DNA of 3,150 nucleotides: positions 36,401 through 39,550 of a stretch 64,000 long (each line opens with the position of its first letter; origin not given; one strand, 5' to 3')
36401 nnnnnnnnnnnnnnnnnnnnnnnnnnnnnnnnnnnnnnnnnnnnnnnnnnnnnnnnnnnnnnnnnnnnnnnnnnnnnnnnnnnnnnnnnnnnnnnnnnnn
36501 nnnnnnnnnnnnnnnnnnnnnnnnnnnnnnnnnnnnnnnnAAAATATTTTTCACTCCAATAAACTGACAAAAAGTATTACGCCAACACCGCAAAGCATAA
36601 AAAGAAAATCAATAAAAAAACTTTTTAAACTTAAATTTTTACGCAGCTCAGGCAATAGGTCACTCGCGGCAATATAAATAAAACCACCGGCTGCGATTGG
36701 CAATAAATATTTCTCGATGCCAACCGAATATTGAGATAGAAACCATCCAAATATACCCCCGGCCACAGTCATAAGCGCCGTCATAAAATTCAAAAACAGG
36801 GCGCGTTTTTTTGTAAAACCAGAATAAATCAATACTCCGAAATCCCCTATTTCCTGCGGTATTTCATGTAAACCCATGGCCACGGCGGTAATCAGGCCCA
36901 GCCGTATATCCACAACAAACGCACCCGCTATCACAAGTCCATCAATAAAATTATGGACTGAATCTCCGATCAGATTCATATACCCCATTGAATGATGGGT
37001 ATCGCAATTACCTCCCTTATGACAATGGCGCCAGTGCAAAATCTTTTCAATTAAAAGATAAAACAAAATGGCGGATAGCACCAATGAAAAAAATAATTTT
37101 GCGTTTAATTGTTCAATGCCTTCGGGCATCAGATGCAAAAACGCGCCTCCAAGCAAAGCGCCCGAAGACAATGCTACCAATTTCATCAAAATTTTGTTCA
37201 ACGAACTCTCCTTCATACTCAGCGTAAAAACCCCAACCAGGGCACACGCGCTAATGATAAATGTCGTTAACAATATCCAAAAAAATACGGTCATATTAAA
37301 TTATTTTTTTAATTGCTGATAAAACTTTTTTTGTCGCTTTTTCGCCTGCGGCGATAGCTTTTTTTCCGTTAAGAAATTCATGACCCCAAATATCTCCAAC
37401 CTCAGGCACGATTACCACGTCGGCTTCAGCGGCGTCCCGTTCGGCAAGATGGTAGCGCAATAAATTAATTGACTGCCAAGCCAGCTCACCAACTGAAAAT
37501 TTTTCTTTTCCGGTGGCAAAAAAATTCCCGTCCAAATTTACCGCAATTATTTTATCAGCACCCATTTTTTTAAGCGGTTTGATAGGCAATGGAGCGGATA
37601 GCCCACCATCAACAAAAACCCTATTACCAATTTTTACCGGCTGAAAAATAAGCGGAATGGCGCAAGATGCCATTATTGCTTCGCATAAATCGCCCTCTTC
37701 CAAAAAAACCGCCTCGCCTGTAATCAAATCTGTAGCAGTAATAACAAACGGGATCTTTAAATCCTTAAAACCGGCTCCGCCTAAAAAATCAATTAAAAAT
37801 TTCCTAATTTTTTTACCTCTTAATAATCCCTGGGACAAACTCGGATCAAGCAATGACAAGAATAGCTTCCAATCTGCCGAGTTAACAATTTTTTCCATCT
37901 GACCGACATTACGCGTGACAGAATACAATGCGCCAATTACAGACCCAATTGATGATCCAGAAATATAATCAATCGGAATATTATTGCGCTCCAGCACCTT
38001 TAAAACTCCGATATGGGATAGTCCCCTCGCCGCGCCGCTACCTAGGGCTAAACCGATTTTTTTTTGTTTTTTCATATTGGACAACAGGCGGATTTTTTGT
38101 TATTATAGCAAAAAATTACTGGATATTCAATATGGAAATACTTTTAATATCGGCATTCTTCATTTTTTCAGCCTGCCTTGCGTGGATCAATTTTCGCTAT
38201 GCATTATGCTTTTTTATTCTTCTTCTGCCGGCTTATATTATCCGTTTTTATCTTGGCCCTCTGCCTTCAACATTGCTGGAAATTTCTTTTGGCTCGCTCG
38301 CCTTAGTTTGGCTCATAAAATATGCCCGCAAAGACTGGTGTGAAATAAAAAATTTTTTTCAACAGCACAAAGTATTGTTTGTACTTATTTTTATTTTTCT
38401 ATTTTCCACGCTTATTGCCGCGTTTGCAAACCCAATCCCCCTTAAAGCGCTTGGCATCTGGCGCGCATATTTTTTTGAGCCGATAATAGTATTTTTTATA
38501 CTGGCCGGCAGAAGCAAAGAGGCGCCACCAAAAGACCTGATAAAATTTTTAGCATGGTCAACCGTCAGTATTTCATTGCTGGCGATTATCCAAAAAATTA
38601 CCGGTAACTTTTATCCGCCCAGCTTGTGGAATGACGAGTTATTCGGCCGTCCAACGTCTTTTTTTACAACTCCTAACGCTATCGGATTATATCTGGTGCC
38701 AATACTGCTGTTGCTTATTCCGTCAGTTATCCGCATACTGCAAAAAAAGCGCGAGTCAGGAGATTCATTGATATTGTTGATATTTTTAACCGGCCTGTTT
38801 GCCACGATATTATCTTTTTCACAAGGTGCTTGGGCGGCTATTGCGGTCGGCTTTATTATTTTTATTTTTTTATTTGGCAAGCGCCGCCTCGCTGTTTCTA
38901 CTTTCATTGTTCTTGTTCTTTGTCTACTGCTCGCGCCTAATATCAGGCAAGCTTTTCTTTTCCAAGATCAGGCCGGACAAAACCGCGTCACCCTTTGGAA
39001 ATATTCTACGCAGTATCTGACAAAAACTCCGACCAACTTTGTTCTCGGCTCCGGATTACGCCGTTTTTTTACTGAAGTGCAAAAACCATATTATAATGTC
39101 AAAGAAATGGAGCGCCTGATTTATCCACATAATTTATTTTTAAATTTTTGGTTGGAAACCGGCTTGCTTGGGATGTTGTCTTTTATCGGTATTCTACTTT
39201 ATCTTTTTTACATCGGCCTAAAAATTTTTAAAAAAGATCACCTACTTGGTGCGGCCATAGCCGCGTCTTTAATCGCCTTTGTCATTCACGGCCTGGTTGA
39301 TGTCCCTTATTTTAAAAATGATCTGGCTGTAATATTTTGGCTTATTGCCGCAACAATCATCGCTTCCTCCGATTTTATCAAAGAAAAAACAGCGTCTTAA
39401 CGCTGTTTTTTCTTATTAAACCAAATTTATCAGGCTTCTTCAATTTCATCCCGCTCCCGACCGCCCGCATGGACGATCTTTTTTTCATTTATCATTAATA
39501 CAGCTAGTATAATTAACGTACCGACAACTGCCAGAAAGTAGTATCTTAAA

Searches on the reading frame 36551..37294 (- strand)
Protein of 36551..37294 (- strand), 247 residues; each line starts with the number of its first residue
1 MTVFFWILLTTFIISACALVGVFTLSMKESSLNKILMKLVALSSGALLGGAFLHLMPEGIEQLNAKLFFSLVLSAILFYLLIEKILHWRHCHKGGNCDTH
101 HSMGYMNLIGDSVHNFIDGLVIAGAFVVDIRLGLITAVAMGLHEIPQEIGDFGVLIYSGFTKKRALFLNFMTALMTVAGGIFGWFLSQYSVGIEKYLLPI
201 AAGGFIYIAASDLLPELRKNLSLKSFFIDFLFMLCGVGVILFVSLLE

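Call 10: search_protein_families(library=pfam, proteins=[window:36551-37294:-], max_evalue=0.001)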
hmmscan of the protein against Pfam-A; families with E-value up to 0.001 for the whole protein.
window:36551-37294:- (247 aa): 1 family
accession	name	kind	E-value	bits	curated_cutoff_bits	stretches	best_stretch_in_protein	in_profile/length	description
PF02535.28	Zip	-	3.6e-46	158.3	35.1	2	94-243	168-322/323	ZIP Zinc transporter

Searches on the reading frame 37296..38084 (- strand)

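Call 10: search_protein_families(library=pfam, proteins=[window:37296-38084:-], max_evalue=0.001)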
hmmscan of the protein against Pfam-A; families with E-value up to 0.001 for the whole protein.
window:37296-38084:- (262 aa): 1 family
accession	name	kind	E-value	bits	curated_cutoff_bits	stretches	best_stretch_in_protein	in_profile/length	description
PF01734.28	Patatin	-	1.4e-34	120.4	27.7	1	12-171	1-190/191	Patatin-like phospholipase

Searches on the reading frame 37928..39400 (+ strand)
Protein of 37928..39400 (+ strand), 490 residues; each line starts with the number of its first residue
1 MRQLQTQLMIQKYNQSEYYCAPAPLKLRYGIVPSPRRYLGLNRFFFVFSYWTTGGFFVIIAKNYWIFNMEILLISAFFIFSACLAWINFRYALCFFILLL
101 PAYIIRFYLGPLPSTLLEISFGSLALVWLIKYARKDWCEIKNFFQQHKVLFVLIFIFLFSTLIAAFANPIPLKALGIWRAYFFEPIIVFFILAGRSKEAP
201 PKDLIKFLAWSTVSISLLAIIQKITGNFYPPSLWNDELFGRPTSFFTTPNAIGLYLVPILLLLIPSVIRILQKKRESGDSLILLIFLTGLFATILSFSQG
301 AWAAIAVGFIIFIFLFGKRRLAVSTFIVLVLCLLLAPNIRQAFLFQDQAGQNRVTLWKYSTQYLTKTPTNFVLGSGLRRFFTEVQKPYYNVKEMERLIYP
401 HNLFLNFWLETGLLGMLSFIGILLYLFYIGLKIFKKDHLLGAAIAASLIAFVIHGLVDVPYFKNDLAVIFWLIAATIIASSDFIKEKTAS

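Call 10: search_protein_families(library=pfam, proteins=[window:37928-39400:+], max_evalue=0.001)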
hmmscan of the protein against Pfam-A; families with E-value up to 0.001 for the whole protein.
window:37928-39400:+ (490 aa): 1 family
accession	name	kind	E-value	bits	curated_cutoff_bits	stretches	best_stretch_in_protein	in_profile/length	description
PF04932.20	Wzy_C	-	3.6e-17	63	31.7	1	285-420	2-149/149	O-Antigen ligase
